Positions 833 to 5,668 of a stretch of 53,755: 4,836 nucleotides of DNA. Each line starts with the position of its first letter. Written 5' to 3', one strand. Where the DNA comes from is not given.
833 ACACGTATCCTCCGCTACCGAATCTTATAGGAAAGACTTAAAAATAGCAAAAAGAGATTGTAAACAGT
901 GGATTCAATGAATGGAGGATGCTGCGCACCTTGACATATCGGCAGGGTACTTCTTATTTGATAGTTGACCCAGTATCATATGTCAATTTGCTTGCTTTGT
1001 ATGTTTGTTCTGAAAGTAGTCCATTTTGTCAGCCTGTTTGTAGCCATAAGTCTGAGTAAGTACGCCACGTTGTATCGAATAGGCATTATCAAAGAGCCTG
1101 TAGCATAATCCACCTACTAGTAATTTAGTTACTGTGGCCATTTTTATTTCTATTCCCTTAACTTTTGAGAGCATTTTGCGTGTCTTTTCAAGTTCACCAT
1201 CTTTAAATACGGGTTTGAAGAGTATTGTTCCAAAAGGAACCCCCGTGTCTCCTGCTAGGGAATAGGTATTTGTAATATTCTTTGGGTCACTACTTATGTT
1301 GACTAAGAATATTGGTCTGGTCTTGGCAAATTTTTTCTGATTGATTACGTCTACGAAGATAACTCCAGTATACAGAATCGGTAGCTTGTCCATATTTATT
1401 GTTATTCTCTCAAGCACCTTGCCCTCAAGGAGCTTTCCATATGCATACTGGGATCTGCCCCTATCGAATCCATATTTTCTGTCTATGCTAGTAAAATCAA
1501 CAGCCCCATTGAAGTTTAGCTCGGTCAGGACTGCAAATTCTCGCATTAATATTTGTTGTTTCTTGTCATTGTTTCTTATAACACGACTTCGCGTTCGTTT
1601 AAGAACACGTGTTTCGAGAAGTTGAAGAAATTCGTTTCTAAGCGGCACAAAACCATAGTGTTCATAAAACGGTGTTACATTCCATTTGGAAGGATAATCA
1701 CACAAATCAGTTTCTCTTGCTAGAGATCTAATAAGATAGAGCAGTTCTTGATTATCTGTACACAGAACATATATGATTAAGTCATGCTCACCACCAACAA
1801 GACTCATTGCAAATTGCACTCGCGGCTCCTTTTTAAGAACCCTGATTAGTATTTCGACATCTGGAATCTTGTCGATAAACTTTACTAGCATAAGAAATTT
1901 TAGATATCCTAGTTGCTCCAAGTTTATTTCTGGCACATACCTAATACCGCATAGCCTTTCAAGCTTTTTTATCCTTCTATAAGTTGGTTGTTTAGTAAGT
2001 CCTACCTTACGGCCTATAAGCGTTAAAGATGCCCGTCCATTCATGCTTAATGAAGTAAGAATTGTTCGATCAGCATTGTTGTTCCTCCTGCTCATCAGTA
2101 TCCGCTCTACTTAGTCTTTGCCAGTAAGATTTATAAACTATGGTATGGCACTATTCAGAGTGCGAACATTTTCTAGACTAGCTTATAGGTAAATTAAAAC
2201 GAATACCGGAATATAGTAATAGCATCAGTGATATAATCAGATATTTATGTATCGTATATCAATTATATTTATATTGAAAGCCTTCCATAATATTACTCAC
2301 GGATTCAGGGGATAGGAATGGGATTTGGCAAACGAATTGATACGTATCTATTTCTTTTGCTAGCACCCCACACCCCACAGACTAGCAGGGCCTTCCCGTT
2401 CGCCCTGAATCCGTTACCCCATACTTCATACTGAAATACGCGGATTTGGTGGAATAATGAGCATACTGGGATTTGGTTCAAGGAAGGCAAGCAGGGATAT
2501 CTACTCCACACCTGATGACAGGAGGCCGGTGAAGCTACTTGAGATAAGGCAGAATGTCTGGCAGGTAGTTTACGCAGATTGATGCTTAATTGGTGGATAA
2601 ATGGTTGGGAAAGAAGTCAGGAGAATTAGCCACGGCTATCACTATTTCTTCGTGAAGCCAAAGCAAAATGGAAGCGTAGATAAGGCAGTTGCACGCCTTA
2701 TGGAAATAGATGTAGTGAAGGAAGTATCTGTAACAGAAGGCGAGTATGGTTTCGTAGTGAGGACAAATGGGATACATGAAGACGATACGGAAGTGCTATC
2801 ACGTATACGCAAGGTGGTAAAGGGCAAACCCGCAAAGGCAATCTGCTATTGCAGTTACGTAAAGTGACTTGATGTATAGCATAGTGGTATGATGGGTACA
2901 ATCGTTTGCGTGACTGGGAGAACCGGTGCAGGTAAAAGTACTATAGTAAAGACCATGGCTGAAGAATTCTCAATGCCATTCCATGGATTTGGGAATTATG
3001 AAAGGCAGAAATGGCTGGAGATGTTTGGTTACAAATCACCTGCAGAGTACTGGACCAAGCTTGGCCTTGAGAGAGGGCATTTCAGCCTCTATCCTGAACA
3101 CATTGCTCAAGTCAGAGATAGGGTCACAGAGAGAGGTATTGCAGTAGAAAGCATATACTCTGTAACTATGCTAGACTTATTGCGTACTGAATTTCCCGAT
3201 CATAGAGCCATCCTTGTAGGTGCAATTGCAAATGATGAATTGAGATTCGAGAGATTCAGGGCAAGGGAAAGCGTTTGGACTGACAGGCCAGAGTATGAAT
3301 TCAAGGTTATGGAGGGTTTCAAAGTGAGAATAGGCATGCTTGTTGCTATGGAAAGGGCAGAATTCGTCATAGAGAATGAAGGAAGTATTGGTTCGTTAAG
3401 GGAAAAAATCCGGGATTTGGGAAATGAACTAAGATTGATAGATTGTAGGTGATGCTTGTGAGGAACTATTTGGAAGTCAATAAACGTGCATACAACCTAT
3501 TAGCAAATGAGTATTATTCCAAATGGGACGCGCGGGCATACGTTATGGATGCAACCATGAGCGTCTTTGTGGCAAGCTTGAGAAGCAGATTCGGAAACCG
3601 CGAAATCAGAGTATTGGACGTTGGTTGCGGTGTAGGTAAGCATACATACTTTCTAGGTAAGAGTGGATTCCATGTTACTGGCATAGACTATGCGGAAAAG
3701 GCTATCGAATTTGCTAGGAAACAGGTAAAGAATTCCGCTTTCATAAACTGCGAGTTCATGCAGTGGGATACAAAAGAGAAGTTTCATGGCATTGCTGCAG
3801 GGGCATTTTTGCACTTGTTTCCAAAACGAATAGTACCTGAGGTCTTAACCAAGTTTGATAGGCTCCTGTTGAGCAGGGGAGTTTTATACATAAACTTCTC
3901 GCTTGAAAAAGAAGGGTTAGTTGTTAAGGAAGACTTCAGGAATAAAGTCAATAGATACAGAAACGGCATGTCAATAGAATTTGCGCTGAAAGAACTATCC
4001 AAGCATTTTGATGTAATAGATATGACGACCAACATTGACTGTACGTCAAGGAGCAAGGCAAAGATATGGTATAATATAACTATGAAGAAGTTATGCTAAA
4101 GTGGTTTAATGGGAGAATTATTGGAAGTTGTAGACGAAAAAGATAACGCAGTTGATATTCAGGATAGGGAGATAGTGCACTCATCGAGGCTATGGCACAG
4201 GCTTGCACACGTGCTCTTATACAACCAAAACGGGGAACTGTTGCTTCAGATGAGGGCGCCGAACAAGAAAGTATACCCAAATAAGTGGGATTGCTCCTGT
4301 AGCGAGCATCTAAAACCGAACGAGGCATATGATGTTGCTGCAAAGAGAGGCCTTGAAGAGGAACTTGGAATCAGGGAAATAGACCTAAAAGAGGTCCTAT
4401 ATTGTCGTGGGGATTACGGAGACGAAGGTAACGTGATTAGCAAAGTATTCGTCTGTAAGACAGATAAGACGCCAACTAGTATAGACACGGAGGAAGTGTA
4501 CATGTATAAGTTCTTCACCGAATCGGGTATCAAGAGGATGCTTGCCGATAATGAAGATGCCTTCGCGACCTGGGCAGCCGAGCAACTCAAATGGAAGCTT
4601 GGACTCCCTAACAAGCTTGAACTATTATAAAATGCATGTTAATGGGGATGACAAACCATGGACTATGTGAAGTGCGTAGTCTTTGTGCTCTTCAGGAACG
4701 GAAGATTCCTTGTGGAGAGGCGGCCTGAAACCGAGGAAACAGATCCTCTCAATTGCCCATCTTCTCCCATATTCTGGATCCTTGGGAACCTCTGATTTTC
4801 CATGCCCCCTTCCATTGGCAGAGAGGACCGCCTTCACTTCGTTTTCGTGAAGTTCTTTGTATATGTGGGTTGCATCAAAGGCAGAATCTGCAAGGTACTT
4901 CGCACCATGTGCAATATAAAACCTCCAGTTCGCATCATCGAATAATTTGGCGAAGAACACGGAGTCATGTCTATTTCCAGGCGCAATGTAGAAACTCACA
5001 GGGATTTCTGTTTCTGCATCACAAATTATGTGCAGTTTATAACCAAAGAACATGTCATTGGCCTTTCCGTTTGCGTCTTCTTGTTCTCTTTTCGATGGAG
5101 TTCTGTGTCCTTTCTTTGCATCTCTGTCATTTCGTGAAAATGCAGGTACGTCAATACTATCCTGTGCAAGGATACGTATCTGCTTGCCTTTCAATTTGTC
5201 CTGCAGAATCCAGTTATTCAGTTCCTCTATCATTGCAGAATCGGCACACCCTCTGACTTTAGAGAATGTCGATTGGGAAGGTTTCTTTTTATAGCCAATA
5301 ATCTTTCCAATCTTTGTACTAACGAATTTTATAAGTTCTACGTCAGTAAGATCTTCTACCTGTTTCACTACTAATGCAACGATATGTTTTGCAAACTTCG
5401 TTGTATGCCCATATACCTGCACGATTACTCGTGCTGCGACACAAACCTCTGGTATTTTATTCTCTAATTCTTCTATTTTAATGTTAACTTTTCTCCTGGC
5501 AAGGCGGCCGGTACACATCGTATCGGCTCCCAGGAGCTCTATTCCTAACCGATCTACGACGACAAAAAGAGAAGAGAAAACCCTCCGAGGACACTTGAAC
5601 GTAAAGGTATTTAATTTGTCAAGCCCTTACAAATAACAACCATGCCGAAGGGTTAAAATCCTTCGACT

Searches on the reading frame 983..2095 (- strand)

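Call 63: search_protein_families(library=pfam, proteins=[window:983-2095:-], max_evalue=0.001)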
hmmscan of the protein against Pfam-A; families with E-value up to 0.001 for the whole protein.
window:983-2095:- (370 aa): 2 families
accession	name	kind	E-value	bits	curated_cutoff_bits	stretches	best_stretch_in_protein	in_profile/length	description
PF13404.12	HTH_AsnC-type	-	7.2e-09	35.8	27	1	9-46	5-42/42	AsnC-type helix-turn-helix domain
PF13412.12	HTH_24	-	3.2e-06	27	21.9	1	7-47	3-43/48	Winged helix-turn-helix DNA-binding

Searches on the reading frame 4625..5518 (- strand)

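Call 63: search_protein_families(library=pfam, proteins=[window:4625-5518:-], max_evalue=0.001)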
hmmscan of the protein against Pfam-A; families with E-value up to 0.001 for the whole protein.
window:4625-5518:- (297 aa): 2 families
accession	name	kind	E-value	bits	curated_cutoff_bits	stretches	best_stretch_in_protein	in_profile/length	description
PF01609.27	DDE_Tnp_1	-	1.6e-13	51.3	23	1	139-258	15-165/200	Transposase DDE domain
PF13612.12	DDE_Tnp_1_3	-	0.00019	21.9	27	1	150-205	35-90/155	Transposase DDE domain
